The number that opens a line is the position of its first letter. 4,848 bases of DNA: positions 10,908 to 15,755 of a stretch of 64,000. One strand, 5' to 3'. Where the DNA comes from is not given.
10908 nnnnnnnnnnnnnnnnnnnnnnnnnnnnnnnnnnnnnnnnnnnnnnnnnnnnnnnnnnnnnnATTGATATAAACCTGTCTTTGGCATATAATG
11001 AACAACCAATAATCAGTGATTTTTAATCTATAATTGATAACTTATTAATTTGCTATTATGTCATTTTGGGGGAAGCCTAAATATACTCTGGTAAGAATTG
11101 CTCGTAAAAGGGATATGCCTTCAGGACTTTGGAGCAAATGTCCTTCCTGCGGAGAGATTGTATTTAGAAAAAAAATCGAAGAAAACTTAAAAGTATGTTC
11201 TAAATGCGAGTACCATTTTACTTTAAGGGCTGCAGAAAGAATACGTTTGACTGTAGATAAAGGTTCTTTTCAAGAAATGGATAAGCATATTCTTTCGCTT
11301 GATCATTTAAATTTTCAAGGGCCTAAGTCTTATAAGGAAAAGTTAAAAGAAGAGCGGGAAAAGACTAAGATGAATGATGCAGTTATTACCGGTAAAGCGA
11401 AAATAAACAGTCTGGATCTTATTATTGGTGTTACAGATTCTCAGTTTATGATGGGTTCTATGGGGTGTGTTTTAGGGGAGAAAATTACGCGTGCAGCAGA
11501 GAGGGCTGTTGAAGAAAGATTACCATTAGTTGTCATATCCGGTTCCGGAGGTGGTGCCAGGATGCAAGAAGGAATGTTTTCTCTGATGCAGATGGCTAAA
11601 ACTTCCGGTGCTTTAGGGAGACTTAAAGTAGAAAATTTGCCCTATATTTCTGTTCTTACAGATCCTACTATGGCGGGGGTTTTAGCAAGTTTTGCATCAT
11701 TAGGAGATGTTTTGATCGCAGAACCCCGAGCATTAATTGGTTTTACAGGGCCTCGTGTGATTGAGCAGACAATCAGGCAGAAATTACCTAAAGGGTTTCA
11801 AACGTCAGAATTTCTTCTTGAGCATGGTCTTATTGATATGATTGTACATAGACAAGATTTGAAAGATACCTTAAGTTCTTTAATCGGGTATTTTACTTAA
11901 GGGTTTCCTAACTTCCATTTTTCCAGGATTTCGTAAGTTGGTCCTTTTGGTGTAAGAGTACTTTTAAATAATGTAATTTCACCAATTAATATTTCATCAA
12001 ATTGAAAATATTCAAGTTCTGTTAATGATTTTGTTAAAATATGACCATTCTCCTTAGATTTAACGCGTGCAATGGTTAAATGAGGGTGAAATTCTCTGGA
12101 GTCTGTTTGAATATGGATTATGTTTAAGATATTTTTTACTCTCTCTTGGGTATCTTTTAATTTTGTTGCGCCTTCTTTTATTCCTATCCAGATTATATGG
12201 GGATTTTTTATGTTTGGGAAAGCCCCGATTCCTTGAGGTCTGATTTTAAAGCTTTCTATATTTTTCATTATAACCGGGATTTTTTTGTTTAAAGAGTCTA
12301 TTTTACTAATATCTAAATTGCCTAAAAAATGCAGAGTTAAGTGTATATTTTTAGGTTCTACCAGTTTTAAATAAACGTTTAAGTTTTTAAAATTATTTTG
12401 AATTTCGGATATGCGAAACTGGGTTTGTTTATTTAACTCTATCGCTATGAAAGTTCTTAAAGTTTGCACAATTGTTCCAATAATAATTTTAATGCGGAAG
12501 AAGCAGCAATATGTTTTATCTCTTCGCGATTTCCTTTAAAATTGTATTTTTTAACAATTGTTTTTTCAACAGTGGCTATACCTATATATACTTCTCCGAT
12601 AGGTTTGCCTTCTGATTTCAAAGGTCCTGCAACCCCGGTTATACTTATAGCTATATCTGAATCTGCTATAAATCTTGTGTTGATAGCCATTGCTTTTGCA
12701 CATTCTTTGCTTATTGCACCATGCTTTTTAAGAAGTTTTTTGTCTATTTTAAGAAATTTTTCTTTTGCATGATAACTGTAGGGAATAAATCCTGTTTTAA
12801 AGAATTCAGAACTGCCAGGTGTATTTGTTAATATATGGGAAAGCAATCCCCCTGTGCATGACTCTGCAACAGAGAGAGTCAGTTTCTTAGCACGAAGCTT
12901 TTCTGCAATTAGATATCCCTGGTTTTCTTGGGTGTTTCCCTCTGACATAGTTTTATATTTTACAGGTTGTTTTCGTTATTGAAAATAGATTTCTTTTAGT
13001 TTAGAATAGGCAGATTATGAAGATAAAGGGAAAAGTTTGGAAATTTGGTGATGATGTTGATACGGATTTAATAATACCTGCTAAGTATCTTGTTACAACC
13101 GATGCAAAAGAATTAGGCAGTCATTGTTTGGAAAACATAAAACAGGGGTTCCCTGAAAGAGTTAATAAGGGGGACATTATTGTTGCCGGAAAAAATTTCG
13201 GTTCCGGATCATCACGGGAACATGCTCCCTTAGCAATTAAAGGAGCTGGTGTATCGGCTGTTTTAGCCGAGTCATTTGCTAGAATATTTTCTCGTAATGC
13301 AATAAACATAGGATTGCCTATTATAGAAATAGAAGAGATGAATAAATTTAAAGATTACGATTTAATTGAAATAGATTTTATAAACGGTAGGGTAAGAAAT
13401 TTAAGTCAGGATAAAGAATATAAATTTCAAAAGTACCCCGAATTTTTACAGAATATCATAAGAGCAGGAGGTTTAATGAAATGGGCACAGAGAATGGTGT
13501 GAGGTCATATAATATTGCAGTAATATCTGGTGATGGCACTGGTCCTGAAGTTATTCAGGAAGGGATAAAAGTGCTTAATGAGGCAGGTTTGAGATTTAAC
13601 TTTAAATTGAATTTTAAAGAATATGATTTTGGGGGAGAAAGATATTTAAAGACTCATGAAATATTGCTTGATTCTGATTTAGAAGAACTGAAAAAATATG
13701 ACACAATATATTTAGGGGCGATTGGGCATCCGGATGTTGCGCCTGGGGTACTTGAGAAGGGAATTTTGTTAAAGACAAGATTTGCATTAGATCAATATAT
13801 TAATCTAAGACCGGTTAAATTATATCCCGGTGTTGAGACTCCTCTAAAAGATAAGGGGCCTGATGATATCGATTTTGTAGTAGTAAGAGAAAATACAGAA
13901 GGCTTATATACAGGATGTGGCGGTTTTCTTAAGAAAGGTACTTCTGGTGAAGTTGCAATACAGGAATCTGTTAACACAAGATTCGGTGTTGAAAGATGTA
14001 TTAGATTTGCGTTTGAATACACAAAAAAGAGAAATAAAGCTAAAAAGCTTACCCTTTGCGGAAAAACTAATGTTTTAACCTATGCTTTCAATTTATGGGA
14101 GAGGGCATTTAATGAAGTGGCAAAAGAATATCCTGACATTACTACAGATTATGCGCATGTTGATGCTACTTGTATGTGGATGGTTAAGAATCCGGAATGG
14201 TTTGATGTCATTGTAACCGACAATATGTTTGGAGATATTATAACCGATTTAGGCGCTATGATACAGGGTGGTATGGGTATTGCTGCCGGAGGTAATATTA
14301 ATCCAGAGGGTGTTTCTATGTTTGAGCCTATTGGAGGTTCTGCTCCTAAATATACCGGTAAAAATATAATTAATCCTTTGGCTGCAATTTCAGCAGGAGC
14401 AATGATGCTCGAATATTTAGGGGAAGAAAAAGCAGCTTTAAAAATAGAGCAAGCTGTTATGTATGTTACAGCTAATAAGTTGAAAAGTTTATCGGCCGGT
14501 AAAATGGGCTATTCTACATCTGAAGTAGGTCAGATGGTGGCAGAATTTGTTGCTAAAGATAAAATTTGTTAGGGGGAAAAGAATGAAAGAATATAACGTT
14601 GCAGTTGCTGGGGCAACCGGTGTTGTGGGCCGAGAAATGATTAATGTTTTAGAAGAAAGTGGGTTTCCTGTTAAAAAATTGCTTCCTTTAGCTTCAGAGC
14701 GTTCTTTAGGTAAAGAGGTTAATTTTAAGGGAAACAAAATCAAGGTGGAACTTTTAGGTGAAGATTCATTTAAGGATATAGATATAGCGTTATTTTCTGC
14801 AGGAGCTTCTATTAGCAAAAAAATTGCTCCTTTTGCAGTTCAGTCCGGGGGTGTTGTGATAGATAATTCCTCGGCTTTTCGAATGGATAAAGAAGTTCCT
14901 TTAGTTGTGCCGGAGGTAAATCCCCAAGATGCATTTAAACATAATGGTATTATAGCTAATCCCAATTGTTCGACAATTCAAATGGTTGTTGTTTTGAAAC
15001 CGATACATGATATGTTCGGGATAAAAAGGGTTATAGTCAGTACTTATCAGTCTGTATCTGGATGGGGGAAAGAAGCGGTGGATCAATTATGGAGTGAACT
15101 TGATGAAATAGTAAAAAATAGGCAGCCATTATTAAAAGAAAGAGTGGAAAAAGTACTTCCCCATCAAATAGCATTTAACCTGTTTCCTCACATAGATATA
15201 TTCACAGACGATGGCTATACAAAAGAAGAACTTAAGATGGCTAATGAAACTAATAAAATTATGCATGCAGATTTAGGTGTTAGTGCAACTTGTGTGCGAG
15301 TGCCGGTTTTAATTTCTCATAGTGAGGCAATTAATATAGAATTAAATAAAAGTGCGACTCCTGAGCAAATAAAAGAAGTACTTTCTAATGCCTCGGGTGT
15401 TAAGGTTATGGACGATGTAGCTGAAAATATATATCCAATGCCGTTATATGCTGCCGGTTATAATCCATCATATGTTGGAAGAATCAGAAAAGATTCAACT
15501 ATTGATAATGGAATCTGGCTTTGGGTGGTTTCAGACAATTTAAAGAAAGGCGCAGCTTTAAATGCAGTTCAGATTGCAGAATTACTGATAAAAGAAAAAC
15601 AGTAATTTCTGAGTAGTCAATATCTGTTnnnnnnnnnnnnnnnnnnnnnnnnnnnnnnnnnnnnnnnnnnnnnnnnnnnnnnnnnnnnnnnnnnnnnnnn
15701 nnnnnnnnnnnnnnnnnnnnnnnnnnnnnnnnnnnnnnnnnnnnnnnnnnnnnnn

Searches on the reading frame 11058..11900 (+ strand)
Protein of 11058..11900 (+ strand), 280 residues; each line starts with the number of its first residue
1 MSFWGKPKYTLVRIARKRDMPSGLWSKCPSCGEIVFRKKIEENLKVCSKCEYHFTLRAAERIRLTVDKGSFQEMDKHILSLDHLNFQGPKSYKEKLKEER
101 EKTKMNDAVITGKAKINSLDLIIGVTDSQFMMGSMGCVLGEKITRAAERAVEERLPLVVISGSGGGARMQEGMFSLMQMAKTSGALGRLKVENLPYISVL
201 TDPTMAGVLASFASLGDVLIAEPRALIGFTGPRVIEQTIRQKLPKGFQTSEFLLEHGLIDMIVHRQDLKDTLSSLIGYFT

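Call 49: search_protein_families(library=pfam, proteins=[window:11058-11900:+], max_evalue=0.01)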
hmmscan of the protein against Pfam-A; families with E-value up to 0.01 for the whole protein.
window:11058-11900:+ (280 aa): 3 families
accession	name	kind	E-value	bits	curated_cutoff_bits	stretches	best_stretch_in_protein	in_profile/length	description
PF01039.27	Carboxyl_trans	-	4.9e-19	68.8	22.3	1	58-238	10-176/493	Carboxyl transferase domain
PF17848.7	Zn_ribbon_ACC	-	4.3e-10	40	24.5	1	25-50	1-26/26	Acetyl-CoA carboxylase zinc finger domain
PF01485.27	IBR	-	0.007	16.9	24.3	0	24-54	17-51/65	IBR domain, a half RING-finger domain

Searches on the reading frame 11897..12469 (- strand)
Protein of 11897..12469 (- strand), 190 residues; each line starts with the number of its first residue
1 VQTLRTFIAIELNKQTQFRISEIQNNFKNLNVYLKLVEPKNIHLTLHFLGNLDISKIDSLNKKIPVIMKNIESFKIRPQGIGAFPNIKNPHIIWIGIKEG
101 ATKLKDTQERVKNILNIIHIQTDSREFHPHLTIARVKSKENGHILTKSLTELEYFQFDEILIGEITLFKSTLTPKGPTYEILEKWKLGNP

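Call 47: search_protein_families(library=pfam, proteins=[window:11897-12469:-], max_evalue=0.01)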
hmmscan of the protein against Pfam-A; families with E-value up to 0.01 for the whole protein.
window:11897-12469:- (190 aa): 3 families
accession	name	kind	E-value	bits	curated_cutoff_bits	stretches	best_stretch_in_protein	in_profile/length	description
PF02834.22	LigT_PEase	-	3e-24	85.4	23.3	2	10-94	1-87/87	LigT like Phosphoesterase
PF13563.12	2_5_RNA_ligase2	-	1.6e-12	48.2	27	1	30-156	14-137/152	2'-5' RNA ligase superfamily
PF10469.15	AKAP7_NLS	-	1.5e-10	41.8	24.4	1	7-185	4-206/208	AKAP7 2'5' RNA ligase-like domain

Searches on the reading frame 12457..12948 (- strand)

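Call 47: search_protein_families(library=pfam, proteins=[window:12457-12948:-], max_evalue=0.01)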
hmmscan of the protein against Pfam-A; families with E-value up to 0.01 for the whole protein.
window:12457-12948:- (163 aa): 1 family
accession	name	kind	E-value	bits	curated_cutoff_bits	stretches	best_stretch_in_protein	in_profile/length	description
PF02464.23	CinA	-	3.6e-53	179.8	23.5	1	14-159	8-154/155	Competence-damaged protein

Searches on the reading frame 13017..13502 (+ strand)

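Call 47: search_protein_families(library=pfam, proteins=[window:13017-13502:+], max_evalue=0.01)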
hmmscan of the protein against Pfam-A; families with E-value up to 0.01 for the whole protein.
window:13017-13502:+ (161 aa): 2 families
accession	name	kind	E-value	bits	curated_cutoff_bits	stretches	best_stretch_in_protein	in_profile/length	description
PF00694.25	Aconitase_C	-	2.1e-20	73.8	22.8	1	39-105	61-128/131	Aconitase C-terminal domain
PF06434.19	Aconitase_2_N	-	8.3e-05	22.8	27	1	80-153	94-166/204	Aconitate hydratase 2 N-terminus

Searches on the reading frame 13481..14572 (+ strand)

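Call 92: search_protein_families(library=pfam, proteins=[window:13481-14572:+], max_evalue=0.00001)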
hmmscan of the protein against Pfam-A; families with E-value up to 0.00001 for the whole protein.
window:13481-14572:+ (363 aa): 1 family
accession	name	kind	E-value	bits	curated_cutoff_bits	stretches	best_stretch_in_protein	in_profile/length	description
PF00180.25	Iso_dh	-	3.8e-92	309.7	27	1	11-352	1-347/348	Isocitrate/isopropylmalate dehydrogenase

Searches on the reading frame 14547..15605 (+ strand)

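Call 92: search_protein_families(library=pfam, proteins=[window:14547-15605:+], max_evalue=0.00001)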
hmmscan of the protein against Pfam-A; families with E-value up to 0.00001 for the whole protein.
window:14547-15605:+ (352 aa): 2 families
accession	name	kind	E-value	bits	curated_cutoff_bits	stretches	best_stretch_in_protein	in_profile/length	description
PF02774.23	Semialdhyde_dhC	-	4e-51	174.2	26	1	150-333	1-183/184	Semialdehyde dehydrogenase, dimerisation domain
PF01118.30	Semialdhyde_dh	-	2.7e-33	115.4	26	1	17-129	1-118/121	Semialdehyde dehydrogenase, NAD binding domain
